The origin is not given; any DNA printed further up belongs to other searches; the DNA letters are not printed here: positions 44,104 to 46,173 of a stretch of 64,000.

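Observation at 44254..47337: Dockerin-tagged S53 protease and a membrane-anchored cohesin-like protein as a convergent pair between 16S and 23S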

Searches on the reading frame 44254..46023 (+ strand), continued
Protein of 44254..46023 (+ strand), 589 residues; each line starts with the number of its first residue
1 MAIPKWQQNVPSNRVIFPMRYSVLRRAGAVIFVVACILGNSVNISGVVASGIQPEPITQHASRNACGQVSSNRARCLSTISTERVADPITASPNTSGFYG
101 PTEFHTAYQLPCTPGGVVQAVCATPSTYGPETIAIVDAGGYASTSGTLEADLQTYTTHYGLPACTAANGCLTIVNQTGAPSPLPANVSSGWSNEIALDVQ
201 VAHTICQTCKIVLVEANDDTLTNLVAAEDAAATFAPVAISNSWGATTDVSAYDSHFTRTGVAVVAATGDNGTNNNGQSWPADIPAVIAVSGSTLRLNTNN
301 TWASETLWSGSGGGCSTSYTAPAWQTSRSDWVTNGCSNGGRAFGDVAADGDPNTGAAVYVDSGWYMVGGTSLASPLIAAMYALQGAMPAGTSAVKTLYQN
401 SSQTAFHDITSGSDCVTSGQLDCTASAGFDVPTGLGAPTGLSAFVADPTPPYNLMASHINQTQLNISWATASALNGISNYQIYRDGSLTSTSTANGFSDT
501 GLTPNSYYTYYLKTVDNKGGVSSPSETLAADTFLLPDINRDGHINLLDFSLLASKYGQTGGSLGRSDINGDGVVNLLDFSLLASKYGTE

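Call 69: predict_structure(alignment_id=A2)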
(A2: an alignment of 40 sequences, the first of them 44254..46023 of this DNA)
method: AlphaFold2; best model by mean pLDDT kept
length: 589 residues; sequences in the alignment: 40
mean_pLDDT: 85.2   pTM: 0.75
mean pLDDT of the five models: 85.2, 85.1, 82.8, 82.7, 71.1
residues with pLDDT >= 90: 279; 70-90: 245; 50-70: 41; < 50: 24
segments of 3 or more residues with pLDDT < 50: 1-5, 7-19, 272-274
pLDDT, mean of each block of 10 residues (from residue 1): 41 41 75 77 51 82 89 91 82 74 91 86 87 96 87 94 95 97 88 96 96 97 98 97 91 95 85 64 93 87 82 79 86 78 88 90 90 96 85 88 86 70 65 81 82 89 92 83 96 95 92 85 86 87 89 93 89 94 84
secondary structure, 60 per line:
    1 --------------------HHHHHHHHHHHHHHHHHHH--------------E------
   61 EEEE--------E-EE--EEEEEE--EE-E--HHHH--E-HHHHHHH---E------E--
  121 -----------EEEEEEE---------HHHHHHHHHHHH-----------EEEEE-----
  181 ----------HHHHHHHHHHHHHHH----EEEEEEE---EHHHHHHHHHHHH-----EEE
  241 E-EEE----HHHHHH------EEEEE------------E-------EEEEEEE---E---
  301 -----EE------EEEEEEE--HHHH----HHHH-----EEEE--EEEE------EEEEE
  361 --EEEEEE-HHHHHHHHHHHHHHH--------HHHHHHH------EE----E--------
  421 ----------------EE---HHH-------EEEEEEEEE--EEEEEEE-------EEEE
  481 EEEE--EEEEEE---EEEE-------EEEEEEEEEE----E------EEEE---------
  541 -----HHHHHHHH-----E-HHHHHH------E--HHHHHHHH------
elements in order: H21-39 E61-64 E79-84 H93-96 H101-107 E132-138 H148-159 E171-175 H191-205 E210-216 H221-232 E238-241 E243-245 H250-255 E262-266 E287-293 E314-320 H323-326 H331-334 E340-343 E346-349 E356-360 E363-368 H370-384 H393-399 E452-460 E463-469 E477-484 E487-492 E496-499 E507-516 E528-531 H546-553 H561-566 H576-583

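Call 72: fold_search(model_id=the predicted structure, library=pdb)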
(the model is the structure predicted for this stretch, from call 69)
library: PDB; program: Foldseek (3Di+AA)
matches with E <= 10: 1868; with E <= 0.001: 530
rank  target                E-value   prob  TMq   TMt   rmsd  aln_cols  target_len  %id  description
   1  1t1e                  2.0e-17  1.00  0.48  0.53   6.0       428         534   27  High Resolution Crystal Structure of the Intact Pro-Kumamolisin, a Sedolisin Type Proteinase (previously called Kumamoly (released 2004-08-03)
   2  1zvj                  4.4e-17  1.00  0.45  0.73   5.1       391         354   27  Structure of Kumamolisin-AS mutant, D164N (released 2006-05-23)
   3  1sio_A                5.5e-17  1.00  0.47  0.76   3.5       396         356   28  Structure of Kumamolisin-As complexed with a covalently-bound inhibitor, AcIPF (released 2004-03-30)
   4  1sio_B                1.8e-16  1.00  0.47  0.75   3.8       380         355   29  Structure of Kumamolisin-As complexed with a covalently-bound inhibitor, AcIPF (released 2004-03-30)
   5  1zvk_A                2.0e-16  1.00  0.45  0.72   4.8       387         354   28  Structure of Double mutant, D164N, E78H of Kumamolisin-As (released 2006-05-23)
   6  1sio_C                2.1e-16  1.00  0.47  0.76   4.3       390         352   29  Structure of Kumamolisin-As complexed with a covalently-bound inhibitor, AcIPF (released 2004-03-30)
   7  4ne7                  6.4e-16  1.00  0.46  0.74   4.3       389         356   28  Crystal Structure of engineered Kumamolisin-As from Alicyclobacillus sendaiensis, Northeast Structural Genomics Consorti (released 2013-11-20)
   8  1sn7                  6.7e-16  1.00  0.45  0.73   5.1       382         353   29  KUMAMOLISIN-AS, APOENZYME (released 2004-06-01)
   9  1gt9_1                8.0e-16  1.00  0.45  0.73   4.5       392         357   28  High resolution crystal structure of a thermostable serine-carboxyl type proteinase, kumamolisin (kscp) (released 2002-06-13)
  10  1ga1_A                1.1e-15  1.00  0.47  0.72   3.8       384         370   24  CRYSTAL STRUCTURE ANALYSIS OF PSCP (PSEUDOMONAS SERINE-CARBOXYL PROTEINASE) COMPLEXED WITH A FRAGMENT OF IODOTYROSTATI (released 2000-12-13)
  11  1siu                  1.4e-15  1.00  0.45  0.73   4.6       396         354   27  KUMAMOLISIN-AS E78H MUTANT (released 2004-03-30)
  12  1ga4_A                1.5e-15  1.00  0.47  0.72   4.5       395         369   24  CRYSTAL STRUCTURE ANALYSIS OF PSCP (PSEUDOMONAS SERINE-CARBOXYL PROTEINASE) COMPLEXED WITH INHIBITOR PSEUDOIODOTYROSTA (released 2000-12-13)
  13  1t1g                  2.3e-15  1.00  0.44  0.70   5.1       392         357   26  High Resolution Crystal Structure of Mutant E23A of Kumamolisin, a sedolisin type proteinase (previously called Kumamoly (released 2004-08-03)
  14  1nlu_A                4.3e-15  1.00  0.46  0.72   3.8       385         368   24  Pseudomonas sedolisin (serine-carboxyl proteinase) complexed with two molecules of pseudo-iodotyrostatin (released 2004-01-20)
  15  1t1i                  4.6e-15  1.00  0.44  0.70   4.9       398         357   27  High Resolution Crystal Structure of Mutant W129A of Kumamolisin, a Sedolisin Type Proteinase (previously called Kumamol (released 2004-08-03)
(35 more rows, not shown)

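Call 79: find_encoding_contigs(protein=P0082, flank=6000, max_places=1)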
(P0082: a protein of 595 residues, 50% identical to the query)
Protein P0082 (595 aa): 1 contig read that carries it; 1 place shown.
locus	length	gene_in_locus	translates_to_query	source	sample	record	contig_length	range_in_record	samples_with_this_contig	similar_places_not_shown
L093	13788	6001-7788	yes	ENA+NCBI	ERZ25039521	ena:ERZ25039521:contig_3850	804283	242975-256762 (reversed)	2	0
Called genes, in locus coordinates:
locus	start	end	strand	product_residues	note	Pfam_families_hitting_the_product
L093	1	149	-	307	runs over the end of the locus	PF01381:HTH_3, PF13443:HTH_26 (faint), PF13560:HTH_31, PF00702:Hydrolase, PF13419:HAD_2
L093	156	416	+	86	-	-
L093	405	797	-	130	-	PF11969:DcpS_C, PF01230:HIT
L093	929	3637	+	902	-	PF13472:Lipase_GDSL_2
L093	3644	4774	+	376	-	-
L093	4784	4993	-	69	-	-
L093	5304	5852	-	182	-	-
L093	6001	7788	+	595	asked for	PF00041:fn3 (weak), PF00404:Dockerin_1 (weak)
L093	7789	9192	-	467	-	-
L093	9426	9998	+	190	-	PF06737:Transglycosylas (weak)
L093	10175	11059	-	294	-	PF03631:Virul_fac_BrkB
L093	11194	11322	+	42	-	-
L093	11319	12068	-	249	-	-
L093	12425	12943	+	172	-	-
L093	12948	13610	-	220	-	PF00156:Pribosyltran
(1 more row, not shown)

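Call 80: find_encoding_contigs(protein=P0069, flank=6000, max_places=1)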
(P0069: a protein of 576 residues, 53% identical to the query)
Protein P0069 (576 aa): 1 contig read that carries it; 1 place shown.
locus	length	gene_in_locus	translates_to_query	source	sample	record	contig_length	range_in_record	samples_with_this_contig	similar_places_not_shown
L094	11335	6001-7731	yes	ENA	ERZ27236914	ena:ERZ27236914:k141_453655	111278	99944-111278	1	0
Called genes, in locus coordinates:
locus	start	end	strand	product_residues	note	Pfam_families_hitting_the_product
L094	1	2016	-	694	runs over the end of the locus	PF01344:Kelch_1 (faint), PF07646:Kelch_2 (faint), PF25210:Kelch_FKB95 (faint), PF24996:NANM (weak), PF13415:Beta-prop_FBX42 (weak), PF24681:Kelch_KLHDC2_KLHL20_DRC7 (weak), PF13360:PQQ_2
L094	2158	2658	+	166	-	PF04205:FMN_bind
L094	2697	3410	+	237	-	PF02424:ApbE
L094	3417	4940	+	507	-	PF03116:NQR2_RnfD_RnfE (weak), PF00175:NAD_binding_1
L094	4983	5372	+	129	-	PF01475:FUR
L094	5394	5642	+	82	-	PF00462:Glutaredoxin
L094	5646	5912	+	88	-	PF00581:Rhodanese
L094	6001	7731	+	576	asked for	PF00041:fn3 (weak), PF00404:Dockerin_1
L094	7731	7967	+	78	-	-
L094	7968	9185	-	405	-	PF23608:Ig_ILCR1 (faint), PF16656:Pur_ac_phosph_N (weak), PF10179:NDNF (faint)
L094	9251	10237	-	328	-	PF01933:CofD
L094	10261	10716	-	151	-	PF18914:DUF5666 (faint)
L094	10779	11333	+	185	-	?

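Call 81: find_encoding_contigs(protein=P0079, flank=6000, max_places=1)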
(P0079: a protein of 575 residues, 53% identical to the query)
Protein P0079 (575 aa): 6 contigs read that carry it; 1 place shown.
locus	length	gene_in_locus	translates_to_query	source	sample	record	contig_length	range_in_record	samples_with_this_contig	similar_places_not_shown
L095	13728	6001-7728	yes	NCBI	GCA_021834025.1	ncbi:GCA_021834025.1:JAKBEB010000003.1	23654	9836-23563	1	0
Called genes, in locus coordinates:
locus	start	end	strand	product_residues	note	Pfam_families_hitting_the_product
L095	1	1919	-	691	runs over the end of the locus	PF24981:Beta-prop_ATRN-LZTR1 (faint), PF24681:Kelch_KLHDC2_KLHL20_DRC7, PF25210:Kelch_FKB95 (faint), PF13415:Beta-prop_FBX42 (weak), PF24996:NANM, PF13415:Beta-prop_FBX42 (weak), PF24681:Kelch_KLHDC2_KLHL20_DRC7 (weak), PF13360:PQQ_2 (weak), +3 more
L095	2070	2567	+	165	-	-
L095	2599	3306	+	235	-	PF02424:ApbE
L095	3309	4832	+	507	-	PF03116:NQR2_RnfD_RnfE, PF00175:NAD_binding_1, PF08030:NAD_binding_6 (weak)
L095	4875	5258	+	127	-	PF01475:FUR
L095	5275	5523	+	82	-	PF00462:Glutaredoxin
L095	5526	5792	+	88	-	PF00581:Rhodanese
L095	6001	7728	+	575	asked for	PF00041:fn3 (weak), PF00404:Dockerin_1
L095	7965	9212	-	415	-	-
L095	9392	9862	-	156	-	-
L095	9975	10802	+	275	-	-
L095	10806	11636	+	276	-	-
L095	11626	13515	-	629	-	PF02705:K_trans, PF22776:K_trans_C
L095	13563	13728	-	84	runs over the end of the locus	?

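Call 82: find_encoding_contigs(protein=P0118, flank=6000, max_places=1)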
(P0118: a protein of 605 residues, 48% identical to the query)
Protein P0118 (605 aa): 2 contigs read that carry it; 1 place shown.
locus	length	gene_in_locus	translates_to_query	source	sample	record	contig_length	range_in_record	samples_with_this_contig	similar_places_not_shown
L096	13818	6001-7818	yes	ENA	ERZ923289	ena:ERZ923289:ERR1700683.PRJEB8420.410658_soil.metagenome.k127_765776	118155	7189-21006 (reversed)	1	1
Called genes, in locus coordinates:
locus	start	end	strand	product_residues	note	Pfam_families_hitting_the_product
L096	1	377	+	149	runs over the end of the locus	-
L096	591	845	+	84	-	PF18919:DUF5670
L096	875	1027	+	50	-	PF06150:ChaB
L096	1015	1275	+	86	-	-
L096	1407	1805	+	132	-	PF08818:DUF1801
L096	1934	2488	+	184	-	PF03992:ABM, PF27539:Y2318_C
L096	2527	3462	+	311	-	PF00005:ABC_tran, PF13304:AAA_21 (faint), PF26919:ABC-like_C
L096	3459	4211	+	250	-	PF01061:ABC2_membrane, PF12698:ABC2_membrane_3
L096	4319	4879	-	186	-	-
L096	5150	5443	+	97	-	PF00076:RRM_1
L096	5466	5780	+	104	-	-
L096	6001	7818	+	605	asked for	PF00041:fn3, PF00404:Dockerin_1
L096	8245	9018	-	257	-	PF00440:TetR_N, PF02909:TetR_C_1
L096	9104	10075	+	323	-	PF00005:ABC_tran, PF13304:AAA_21, PF13732:DrrA1-3_C (weak)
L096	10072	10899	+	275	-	PF12698:ABC2_membrane_3, PF01061:ABC2_membrane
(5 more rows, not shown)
